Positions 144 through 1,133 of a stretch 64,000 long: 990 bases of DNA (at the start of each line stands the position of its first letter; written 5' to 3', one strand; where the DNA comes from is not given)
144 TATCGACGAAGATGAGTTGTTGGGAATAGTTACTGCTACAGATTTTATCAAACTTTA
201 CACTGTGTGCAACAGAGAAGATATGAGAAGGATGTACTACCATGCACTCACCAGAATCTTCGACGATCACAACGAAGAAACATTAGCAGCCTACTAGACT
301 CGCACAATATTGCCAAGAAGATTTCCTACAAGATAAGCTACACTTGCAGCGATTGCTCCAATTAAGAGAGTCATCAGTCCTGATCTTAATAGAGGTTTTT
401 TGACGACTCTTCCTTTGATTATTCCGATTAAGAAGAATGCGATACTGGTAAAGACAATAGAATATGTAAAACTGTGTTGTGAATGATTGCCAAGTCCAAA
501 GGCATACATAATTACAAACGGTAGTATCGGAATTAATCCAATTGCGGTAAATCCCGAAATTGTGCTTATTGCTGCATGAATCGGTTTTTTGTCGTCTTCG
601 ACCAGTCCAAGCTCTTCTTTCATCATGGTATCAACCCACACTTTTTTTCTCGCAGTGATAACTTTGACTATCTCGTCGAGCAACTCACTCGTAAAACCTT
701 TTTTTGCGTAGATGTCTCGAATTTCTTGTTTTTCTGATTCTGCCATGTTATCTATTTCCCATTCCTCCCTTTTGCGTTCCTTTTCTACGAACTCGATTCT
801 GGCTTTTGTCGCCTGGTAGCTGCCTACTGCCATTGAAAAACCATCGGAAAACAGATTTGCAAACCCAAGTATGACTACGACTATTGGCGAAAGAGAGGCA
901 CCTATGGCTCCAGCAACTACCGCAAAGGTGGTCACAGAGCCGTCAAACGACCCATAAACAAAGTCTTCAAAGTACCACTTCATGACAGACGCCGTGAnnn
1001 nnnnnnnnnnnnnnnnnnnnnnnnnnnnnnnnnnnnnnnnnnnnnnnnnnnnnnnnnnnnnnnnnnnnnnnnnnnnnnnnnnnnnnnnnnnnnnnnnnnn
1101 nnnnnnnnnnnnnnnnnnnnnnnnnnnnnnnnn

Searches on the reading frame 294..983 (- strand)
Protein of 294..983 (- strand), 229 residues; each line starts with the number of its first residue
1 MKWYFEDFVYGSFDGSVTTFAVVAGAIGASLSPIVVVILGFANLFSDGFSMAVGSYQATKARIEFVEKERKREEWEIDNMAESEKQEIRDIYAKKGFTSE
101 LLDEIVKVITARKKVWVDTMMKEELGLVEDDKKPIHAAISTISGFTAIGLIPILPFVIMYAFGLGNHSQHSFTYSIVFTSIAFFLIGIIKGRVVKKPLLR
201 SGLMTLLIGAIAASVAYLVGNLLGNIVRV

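Call 7: search_protein_families(library=pfam, proteins=[window:294-983:-], max_evalue=0.01)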
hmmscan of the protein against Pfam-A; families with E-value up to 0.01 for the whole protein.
window:294-983:- (229 aa): 2 families
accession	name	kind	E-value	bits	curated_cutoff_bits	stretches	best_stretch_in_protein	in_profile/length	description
PF01988.24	VIT1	-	1.9e-63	214.6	28.1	1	6-220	2-213/214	VIT family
PF21808.2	Dynamin-like_hel_bact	-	0.0009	19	28.3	1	21-114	257-350/373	Bacterial dynamin-like protein, helical domain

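Call 10: find_related_loci(query=window:294-983:-, collection=genome_contigs, flank=10000)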
Query window:294-983:- (229 aa) in genome_contigs; peptide patterns used: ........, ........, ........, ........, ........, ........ (x = any residue, [..] = any of these).
569 stretches matched a pattern; 292 encode a relative of the query (tblastn E <= 1e-3); the best 80 are kept; 80 distinct loci.
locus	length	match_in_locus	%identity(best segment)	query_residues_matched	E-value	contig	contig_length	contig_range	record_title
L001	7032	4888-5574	93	1-229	2e-133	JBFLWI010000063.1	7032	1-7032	MAG: Thermoproteota archaeon isolate MAG028 MAG028_63, whole genome shotgun sequence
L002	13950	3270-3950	91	1-229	5e-130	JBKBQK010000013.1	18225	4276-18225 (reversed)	MAG: Candidatus Nitrosotenuis sp. isolate 21I_052.bin.34 NODE_13_length_18225_cov_4.063478, whole genome shotgun sequenc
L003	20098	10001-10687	89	1-229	7e-129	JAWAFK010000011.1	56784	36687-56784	MAG: Candidatus Nitrosotenuis sp. isolate QQ_201912_bins_100 QQ_201912_bins_100_scaffold_11, whole genome shotgun sequen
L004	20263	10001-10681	88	1-229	3e-127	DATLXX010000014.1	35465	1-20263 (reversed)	MAG TPA_asm: Candidatus Nitrosotenuis sp. isolate SMAG_U13257 k141_536285, whole genome shotgun sequence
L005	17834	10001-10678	87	1-228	1e-123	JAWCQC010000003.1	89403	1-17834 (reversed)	MAG: Candidatus Nitrosotenuis sp. isolate JZ-2_201901_bins_13 JZ-2_201901_bins_13_scaffold_3, whole genome shotgun seque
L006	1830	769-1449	75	1-228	2e-123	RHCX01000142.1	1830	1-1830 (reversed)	MAG: Nitrososphaeria archaeon isolate WBC_8_2A_255 contig_100_141, whole genome shotgun sequence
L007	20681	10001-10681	74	1-227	4e-114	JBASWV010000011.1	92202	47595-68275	MAG: Candidatus Nitrosotenuis sp. isolate MFD03231_ilm_asm_bin23 k127_169892, whole genome shotgun sequence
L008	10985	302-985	73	1-228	9e-113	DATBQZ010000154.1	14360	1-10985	MAG TPA_asm: Candidatus Nitrosotenuis sp. isolate SMAG_U4116 k141_26785, whole genome shotgun sequence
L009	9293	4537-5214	74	1-227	9e-113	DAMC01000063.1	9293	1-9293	MAG TPA_asm: Nitrosopumilales archaeon UBA218 UBA218_contig_887, whole genome shotgun sequence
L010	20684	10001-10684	73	1-228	3e-112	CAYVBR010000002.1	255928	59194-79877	MAG TPA_asm: uncultured Candidatus Nitrosotenuis sp. isolate binchicken_co200_70 genome assembly, contig: k141_93031, wh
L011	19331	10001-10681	75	1-227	2e-110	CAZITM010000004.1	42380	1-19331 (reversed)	MAG TPA_asm: uncultured Candidatus Nitrosotenuis sp. isolate binchicken_co274_15 genome assembly, contig: NODE_2358_leng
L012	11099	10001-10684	81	1-228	1e-109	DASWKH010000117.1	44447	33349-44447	MAG TPA_asm: Candidatus Nitrosotenuis sp. isolate SMAG_U2917 k141_1404926, whole genome shotgun sequence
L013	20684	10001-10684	72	1-228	5e-110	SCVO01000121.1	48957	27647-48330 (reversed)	MAG: Candidatus Nitrosotenuis sp. isolate GW928_bin.17 GW928_bin.17-43197, whole genome shotgun sequence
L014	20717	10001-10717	68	1-228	5e-108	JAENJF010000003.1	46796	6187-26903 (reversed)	MAG: Candidatus Nitrosotenuis sp. isolate CoA_2_bin.53 scaffold_79, whole genome shotgun sequence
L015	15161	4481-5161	74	1-228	2e-106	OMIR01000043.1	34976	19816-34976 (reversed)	Nitrosopumilales archaeon isolate AM_0615 genome assembly, contig: DGE0002AM2008_1_154063, whole genome shotgun sequence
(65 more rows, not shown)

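Call 85: find_encoding_contigs(protein=window:294-983:-, flank=10000, max_places=10)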
Protein window:294-983:- (229 aa): 4 contigs read that carry it; 4 places shown.
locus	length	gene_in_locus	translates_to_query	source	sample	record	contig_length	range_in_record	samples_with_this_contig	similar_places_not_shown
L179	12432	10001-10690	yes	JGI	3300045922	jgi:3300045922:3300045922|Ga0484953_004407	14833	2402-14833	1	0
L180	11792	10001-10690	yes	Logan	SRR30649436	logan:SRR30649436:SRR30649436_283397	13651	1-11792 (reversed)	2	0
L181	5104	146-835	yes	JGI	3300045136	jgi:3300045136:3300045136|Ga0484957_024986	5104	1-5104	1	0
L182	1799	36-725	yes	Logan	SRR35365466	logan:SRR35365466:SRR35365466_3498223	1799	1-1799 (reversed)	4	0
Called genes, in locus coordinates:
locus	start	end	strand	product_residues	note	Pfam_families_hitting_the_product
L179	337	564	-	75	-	-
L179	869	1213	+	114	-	PF00543:P-II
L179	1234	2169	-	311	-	PF08271:Zn_Ribbon_TF, PF00382:TFIIB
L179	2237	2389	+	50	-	-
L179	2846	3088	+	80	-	-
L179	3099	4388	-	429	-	PF00324:AA_permease, PF13520:AA_permease_2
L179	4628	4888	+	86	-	-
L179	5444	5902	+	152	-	-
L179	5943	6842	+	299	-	PF00056:Ldh_1_N, PF02866:Ldh_1_C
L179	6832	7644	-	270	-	-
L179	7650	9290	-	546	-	PF00118:Cpn60_TCP1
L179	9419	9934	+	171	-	-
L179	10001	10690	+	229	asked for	PF01988:VIT1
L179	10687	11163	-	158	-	PF00571:CBS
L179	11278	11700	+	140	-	PF00582:Usp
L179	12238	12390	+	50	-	-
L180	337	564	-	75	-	-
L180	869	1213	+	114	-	PF00543:P-II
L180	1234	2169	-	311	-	PF08271:Zn_Ribbon_TF, PF00382:TFIIB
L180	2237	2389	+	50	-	-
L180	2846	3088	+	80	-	-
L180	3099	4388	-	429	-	PF00324:AA_permease, PF13520:AA_permease_2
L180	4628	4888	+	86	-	-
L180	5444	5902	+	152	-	-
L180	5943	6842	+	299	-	PF00056:Ldh_1_N, PF02866:Ldh_1_C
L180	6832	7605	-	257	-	-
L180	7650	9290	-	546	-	PF00118:Cpn60_TCP1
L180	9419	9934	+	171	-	-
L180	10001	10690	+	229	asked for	PF01988:VIT1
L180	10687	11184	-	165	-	PF00571:CBS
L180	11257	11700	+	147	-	PF00582:Usp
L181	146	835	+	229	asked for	PF01988:VIT1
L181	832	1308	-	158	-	PF00571:CBS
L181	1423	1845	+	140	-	PF00582:Usp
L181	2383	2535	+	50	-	-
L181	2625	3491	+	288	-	PF00571:CBS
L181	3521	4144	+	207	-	PF00156:Pribosyltran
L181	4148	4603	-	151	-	PF00582:Usp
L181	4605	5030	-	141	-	PF00582:Usp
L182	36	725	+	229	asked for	PF01988:VIT1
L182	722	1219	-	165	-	PF00571:CBS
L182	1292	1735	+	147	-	PF00582:Usp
